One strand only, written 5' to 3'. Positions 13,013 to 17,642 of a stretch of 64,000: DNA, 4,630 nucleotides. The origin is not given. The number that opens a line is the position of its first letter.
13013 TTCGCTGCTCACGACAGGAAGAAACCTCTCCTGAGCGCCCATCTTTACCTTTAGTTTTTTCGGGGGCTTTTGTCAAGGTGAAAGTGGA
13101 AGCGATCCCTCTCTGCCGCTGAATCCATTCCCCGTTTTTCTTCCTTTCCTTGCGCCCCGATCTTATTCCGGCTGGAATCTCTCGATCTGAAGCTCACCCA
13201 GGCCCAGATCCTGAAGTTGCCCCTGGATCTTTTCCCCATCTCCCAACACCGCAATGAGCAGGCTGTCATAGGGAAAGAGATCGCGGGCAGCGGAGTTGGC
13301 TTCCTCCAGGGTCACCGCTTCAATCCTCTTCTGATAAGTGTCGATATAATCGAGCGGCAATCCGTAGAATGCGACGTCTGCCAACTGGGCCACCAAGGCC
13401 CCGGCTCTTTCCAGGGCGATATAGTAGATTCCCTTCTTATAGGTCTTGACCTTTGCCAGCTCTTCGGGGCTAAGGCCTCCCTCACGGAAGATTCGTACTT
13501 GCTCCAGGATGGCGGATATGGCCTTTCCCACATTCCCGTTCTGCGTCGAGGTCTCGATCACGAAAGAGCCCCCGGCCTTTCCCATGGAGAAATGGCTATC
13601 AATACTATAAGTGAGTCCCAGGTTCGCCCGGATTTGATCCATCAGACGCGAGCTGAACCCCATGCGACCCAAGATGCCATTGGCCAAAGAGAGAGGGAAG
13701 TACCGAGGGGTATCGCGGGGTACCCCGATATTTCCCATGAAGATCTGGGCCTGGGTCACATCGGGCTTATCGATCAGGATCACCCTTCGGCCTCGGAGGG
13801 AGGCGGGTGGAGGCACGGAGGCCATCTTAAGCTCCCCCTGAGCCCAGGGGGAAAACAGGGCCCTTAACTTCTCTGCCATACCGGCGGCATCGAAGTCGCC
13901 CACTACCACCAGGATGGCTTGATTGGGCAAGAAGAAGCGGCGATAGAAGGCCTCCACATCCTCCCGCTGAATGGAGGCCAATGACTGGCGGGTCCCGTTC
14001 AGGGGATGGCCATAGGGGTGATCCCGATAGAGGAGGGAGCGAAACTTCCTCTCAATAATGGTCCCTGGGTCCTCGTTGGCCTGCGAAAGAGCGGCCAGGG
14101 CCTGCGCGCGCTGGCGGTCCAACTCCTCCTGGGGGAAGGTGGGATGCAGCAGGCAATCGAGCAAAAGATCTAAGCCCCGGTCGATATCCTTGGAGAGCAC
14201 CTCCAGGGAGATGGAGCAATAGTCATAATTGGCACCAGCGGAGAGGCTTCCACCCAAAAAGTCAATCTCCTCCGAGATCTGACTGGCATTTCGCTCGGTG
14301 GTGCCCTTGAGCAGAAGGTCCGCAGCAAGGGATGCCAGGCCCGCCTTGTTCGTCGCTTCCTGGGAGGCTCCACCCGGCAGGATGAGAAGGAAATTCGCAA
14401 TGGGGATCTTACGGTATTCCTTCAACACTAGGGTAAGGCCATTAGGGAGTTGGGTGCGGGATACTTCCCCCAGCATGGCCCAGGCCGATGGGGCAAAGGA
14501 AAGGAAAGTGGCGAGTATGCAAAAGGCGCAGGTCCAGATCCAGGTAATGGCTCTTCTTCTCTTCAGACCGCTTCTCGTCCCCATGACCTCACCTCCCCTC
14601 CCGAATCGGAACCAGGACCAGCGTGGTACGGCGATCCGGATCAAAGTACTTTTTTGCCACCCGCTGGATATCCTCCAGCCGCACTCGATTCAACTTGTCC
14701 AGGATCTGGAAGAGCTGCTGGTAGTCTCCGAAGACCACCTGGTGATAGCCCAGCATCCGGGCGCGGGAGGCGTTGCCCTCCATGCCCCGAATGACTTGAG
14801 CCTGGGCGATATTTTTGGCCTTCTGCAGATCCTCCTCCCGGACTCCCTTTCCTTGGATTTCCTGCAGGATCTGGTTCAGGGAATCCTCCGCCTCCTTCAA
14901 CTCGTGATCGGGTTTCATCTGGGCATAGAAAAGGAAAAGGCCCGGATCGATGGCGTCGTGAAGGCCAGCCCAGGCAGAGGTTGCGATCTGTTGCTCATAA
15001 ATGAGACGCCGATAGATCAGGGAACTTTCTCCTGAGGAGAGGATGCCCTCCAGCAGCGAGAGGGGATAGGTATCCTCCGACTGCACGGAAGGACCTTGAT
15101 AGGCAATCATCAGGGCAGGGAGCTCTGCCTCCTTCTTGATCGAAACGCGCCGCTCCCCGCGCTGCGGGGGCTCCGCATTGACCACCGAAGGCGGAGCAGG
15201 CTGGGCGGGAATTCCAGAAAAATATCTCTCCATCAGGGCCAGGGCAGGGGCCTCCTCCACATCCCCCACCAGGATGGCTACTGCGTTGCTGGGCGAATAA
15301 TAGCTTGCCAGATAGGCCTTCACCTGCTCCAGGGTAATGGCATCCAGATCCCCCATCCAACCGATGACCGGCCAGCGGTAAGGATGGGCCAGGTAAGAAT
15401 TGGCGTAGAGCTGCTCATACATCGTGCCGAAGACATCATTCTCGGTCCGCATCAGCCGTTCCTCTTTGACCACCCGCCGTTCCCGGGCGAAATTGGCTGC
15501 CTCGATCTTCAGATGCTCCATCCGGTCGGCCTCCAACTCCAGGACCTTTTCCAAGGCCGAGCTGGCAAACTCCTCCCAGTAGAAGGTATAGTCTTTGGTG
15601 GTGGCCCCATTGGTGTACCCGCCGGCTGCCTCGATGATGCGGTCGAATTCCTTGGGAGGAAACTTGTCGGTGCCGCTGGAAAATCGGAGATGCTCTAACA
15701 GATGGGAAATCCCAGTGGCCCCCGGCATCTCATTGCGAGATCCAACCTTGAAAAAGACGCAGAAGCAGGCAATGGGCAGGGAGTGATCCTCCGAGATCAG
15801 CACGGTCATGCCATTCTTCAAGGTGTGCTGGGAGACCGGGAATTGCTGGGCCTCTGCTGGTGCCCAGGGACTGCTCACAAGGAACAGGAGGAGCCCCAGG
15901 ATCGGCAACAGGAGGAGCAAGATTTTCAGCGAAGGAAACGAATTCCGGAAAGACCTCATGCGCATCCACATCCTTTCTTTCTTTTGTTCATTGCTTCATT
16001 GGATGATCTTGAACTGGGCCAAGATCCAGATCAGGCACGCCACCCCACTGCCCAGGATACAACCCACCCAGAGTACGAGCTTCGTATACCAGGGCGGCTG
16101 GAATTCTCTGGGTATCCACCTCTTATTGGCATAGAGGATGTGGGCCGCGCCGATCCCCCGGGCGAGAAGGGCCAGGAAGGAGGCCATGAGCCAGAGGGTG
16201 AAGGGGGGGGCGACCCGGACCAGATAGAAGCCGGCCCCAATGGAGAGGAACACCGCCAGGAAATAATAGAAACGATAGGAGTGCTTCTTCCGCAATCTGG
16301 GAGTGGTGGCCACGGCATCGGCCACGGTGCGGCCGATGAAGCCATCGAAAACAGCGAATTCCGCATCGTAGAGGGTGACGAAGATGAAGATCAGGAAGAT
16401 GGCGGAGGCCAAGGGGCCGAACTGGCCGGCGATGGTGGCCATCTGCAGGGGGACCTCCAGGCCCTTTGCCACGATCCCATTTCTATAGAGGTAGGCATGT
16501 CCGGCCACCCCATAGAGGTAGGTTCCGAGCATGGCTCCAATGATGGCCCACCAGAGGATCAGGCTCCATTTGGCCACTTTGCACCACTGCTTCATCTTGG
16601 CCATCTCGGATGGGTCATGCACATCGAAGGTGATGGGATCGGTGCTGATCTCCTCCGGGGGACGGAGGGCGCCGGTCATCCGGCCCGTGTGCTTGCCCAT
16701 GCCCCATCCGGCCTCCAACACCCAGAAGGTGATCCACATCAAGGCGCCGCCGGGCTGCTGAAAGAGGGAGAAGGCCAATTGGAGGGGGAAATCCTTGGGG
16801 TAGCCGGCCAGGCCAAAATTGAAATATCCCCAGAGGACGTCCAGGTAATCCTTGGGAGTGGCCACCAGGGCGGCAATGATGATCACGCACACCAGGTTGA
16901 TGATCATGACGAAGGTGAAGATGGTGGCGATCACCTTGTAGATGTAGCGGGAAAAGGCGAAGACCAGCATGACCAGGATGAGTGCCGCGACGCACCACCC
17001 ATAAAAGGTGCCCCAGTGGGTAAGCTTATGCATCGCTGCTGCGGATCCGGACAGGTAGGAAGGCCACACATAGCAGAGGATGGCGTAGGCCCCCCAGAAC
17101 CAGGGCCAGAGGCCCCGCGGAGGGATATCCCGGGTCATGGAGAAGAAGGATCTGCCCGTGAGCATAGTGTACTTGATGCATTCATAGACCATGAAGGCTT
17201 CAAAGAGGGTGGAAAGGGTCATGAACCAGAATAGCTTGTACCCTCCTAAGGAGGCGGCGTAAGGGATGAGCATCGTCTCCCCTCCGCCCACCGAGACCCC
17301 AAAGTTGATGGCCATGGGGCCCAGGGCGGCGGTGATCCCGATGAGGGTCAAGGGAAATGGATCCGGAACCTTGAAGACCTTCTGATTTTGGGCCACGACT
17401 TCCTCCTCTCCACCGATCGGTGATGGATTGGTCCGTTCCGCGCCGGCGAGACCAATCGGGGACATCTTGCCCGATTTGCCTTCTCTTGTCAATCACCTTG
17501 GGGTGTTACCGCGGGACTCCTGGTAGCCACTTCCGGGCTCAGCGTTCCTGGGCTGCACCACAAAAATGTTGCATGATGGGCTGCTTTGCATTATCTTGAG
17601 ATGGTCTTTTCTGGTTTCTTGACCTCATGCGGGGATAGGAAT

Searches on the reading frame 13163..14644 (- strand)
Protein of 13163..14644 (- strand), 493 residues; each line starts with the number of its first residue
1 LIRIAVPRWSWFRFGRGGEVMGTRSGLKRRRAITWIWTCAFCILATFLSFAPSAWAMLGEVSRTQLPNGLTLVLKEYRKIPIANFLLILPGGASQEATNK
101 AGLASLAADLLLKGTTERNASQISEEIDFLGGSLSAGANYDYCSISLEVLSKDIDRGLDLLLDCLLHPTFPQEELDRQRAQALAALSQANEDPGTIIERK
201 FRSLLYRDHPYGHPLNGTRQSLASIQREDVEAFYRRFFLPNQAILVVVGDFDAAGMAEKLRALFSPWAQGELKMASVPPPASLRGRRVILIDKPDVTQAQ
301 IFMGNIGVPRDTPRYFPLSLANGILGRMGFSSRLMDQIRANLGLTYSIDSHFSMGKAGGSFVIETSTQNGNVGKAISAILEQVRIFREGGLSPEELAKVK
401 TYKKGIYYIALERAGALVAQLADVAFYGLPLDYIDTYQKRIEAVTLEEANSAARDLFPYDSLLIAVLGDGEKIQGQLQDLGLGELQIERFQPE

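Call 19: search_protein_families(library=pfam, proteins=[window:13163-14644:-], max_evalue=0.00001)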
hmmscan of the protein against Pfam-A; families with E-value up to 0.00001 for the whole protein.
window:13163-14644:- (493 aa): 2 families
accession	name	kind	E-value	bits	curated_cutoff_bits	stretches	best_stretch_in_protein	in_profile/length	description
PF05193.26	Peptidase_M16_C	-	4.5e-32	111.8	23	1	224-401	1-179/181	Peptidase M16 inactive domain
PF00675.25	Peptidase_M16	-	3.9e-20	72.7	22.3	1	79-218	9-148/149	Insulinase (Peptidase family M16)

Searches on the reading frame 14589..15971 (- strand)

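Call 19: search_protein_families(library=pfam, proteins=[window:14589-15971:-], max_evalue=0.00001)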
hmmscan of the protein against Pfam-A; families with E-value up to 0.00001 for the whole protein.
window:14589-15971:- (460 aa): 2 families
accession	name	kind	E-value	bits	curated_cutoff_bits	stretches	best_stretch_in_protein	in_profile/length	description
PF05193.26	Peptidase_M16_C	-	4.2e-40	138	23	1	212-387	2-179/181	Peptidase M16 inactive domain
PF00675.25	Peptidase_M16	-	8e-22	78.2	22.3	1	57-197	2-144/149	Insulinase (Peptidase family M16)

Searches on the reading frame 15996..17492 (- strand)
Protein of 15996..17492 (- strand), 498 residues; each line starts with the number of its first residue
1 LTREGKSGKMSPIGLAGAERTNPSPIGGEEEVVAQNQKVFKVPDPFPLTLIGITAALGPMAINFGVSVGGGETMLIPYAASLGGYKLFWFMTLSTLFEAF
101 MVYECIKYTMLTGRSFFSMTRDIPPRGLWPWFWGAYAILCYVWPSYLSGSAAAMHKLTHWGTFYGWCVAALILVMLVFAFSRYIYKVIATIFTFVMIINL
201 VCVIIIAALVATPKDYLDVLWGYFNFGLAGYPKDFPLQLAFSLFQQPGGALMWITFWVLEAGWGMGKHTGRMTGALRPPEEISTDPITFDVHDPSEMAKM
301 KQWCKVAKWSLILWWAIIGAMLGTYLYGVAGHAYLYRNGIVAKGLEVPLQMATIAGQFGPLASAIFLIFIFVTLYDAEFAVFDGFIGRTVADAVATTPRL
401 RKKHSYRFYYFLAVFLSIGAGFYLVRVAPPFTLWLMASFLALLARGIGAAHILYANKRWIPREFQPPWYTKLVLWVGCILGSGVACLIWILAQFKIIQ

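Call 87: search_protein_families(library=pfam, proteins=[window:15996-17492:-], max_evalue=0.001)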
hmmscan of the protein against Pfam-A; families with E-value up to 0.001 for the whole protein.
window:15996-17492:- (498 aa): 1 family
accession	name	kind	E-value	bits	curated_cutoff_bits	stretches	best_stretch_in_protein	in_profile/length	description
PF01566.24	Nramp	-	1.9e-07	30.9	29.8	1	84-211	12-139/357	Natural resistance-associated macrophage protein-like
